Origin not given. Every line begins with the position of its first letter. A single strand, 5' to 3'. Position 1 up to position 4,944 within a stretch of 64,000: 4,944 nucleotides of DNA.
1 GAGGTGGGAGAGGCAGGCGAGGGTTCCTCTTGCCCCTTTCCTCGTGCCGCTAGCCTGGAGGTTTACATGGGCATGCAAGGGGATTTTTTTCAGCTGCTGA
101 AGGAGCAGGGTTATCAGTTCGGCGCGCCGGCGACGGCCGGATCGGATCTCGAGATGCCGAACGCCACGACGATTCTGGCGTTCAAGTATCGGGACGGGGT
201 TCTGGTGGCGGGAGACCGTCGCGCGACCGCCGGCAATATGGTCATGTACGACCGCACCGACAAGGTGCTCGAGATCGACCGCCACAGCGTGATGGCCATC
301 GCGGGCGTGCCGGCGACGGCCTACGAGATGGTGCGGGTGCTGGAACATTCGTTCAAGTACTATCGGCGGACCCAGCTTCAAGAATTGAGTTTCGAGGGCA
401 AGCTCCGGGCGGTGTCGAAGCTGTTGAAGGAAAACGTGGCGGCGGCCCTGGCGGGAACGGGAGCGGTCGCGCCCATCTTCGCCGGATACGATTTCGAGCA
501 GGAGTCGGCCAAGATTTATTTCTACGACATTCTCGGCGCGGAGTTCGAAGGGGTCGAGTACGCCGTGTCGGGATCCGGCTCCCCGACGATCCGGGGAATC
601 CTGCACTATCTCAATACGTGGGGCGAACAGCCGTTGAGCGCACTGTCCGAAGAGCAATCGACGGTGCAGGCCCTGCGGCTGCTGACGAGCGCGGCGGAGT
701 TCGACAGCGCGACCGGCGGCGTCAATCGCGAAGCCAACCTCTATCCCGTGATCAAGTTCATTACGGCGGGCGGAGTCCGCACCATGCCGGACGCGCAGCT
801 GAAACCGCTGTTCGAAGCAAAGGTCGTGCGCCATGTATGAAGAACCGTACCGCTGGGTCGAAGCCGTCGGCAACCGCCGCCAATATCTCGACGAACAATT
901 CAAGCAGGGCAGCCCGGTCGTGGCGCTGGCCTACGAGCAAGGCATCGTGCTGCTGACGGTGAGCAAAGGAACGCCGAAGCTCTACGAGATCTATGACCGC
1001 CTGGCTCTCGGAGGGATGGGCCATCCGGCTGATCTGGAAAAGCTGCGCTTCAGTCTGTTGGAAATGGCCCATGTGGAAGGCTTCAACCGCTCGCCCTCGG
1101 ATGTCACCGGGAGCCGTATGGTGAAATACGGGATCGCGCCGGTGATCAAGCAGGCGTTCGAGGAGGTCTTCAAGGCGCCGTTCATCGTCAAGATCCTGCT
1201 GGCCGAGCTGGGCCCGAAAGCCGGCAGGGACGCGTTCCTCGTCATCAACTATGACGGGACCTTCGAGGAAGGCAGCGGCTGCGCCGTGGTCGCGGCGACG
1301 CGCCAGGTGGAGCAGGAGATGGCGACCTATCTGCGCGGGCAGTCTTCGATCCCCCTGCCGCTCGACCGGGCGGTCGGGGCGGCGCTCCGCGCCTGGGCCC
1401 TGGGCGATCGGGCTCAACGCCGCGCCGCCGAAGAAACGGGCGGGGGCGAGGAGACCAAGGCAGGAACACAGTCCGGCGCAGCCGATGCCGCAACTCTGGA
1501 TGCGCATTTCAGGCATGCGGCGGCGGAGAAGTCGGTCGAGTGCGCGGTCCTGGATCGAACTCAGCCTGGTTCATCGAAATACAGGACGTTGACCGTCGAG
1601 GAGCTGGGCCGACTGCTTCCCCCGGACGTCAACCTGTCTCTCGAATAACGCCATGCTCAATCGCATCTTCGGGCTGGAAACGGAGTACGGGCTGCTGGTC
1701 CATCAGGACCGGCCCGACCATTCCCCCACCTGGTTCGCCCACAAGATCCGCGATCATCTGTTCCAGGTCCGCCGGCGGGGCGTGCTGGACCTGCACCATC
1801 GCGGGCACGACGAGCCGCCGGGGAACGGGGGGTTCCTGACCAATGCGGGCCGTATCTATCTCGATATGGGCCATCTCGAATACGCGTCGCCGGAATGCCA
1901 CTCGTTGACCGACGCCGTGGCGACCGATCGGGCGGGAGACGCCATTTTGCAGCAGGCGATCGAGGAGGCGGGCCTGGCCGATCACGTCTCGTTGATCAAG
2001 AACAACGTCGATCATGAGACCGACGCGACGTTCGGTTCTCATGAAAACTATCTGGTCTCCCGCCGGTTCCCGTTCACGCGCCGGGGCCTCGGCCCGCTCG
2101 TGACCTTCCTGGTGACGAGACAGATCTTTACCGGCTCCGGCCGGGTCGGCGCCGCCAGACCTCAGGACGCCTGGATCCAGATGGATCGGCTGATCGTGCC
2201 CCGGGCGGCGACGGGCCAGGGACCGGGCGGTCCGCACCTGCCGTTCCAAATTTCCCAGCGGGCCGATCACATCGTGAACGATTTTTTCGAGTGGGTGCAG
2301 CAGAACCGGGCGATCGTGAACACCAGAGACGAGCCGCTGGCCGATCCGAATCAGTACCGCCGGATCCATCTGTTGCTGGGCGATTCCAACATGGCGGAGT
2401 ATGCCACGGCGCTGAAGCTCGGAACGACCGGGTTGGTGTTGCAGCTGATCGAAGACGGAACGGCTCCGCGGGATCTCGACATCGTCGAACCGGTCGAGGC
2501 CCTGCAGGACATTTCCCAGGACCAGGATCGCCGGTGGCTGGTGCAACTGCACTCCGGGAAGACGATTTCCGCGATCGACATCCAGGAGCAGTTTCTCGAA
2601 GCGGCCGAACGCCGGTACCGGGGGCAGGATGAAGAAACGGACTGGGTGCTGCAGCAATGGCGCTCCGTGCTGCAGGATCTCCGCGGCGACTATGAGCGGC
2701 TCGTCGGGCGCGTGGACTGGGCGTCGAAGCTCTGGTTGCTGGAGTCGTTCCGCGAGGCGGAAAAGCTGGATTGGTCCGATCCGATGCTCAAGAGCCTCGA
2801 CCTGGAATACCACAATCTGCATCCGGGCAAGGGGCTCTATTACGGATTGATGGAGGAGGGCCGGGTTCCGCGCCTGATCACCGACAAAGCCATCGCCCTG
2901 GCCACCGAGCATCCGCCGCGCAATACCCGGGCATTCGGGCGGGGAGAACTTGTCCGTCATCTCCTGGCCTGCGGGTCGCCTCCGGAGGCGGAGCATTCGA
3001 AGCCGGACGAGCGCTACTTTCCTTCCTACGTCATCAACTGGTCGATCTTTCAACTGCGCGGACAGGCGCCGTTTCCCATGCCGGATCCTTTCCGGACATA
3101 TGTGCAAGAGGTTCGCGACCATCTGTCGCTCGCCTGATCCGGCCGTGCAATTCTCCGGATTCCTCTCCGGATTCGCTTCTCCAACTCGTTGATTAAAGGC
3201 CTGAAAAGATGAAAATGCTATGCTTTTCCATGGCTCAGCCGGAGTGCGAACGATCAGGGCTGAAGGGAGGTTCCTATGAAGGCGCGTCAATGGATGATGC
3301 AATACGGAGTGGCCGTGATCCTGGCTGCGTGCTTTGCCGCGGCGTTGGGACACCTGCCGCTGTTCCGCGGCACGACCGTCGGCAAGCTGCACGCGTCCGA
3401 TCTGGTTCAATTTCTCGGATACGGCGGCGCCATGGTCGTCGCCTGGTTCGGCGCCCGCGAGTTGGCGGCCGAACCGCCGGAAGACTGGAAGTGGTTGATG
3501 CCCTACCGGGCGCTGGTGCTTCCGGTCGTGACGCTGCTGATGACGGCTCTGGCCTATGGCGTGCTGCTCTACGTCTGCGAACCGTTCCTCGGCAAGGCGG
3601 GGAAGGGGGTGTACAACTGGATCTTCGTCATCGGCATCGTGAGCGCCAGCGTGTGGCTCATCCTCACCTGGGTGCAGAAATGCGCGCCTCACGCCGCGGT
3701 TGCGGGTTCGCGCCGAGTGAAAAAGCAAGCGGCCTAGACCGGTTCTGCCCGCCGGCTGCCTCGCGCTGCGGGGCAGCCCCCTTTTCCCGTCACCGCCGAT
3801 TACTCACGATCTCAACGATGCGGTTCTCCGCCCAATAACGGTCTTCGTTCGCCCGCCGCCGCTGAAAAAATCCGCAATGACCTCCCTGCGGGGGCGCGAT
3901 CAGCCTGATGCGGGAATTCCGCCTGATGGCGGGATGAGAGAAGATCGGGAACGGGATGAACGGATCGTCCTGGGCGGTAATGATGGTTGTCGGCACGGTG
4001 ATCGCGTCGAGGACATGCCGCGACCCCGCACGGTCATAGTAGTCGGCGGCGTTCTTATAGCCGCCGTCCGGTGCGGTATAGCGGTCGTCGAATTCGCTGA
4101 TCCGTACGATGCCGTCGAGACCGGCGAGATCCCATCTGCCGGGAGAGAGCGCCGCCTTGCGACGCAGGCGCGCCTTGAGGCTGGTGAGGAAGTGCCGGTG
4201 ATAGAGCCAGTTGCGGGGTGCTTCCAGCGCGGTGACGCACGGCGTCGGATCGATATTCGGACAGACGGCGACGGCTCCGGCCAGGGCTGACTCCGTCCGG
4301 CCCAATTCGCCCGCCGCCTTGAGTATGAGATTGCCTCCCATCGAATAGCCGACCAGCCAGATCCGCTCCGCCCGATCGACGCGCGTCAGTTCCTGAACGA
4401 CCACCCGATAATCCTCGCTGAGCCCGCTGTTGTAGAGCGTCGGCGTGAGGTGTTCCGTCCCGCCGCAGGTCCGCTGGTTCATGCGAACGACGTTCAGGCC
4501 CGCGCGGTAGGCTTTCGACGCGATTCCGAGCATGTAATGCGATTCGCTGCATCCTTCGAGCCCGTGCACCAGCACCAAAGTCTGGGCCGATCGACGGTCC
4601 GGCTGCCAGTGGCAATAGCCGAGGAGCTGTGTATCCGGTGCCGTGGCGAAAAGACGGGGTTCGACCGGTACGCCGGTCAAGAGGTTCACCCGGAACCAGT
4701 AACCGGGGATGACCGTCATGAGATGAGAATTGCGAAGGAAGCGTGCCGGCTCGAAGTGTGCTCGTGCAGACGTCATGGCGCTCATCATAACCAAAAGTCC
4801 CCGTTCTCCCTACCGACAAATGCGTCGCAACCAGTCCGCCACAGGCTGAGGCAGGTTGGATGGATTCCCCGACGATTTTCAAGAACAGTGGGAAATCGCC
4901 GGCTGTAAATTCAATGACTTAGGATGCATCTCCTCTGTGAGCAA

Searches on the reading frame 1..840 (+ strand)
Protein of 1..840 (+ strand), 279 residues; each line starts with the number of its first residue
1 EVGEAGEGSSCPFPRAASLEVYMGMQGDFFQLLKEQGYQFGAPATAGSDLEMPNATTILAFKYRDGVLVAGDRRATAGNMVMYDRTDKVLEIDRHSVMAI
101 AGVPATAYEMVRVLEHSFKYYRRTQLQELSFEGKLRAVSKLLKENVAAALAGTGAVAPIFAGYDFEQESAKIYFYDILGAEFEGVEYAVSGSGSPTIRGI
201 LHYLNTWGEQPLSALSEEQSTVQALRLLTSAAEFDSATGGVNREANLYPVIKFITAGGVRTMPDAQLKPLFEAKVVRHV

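Call 5: search_protein_families(library=pfam, proteins=[window:1-840:+], max_evalue=0.001)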
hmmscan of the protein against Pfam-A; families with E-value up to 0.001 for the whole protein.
window:1-840:+ (279 aa): 1 family
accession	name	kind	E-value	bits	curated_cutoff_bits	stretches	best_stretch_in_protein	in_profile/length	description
PF00227.31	Proteasome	-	2.3e-26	93.1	22.4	1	53-236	2-178/189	Proteasome subunit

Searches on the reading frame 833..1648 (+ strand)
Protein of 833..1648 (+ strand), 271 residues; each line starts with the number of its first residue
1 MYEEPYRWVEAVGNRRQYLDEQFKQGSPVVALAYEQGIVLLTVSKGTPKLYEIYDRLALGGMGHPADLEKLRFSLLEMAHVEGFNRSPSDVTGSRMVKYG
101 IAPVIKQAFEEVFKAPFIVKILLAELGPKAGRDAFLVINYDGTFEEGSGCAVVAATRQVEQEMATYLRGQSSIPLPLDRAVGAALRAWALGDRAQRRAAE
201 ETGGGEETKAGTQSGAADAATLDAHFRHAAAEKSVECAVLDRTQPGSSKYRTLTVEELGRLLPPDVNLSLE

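Call 5: search_protein_families(library=pfam, proteins=[window:833-1648:+], max_evalue=0.001)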
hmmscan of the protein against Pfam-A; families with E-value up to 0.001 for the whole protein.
window:833-1648:+ (271 aa): 1 family
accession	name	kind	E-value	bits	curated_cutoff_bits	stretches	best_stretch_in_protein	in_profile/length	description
PF00227.31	Proteasome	-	0.00029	21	22.4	1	24-152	2-138/189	Proteasome subunit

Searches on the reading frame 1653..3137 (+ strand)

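Call 5: search_protein_families(library=pfam, proteins=[window:1653-3137:+], max_evalue=0.001)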
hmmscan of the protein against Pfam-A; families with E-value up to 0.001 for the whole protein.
window:1653-3137:+ (494 aa): 1 family
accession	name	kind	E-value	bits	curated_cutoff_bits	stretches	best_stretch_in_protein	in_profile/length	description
PF03136.20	Pup_ligase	-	2.1e-132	442.7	25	1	4-437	1-428/441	Pup-ligase protein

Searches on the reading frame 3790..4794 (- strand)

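Call 5: search_protein_families(library=pfam, proteins=[window:3790-4794:-], max_evalue=0.001)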
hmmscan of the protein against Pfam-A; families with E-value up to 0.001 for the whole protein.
window:3790-4794:- (334 aa): 5 families
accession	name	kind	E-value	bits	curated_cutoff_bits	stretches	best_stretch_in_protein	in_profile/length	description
PF00561.26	Abhydrolase_1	-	4.7e-15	56.3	25.8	1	72-311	2-243/245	alpha/beta hydrolase fold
PF12697.13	Abhydrolase_6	-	2.7e-14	54.8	26.3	1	73-312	1-211/217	Alpha/beta hydrolase family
PF12146.15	Hydrolase_4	-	9.5e-09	35.3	27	1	70-188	4-118/239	Serine aminopeptidase, S33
PF20408.4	Abhydrolase_11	-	6.9e-05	23.1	27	1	71-174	3-102/193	Alpha/beta hydrolase domain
PF07859.19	Abhydrolase_3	-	0.00036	20.8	25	1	137-190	66-119/210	alpha/beta hydrolase fold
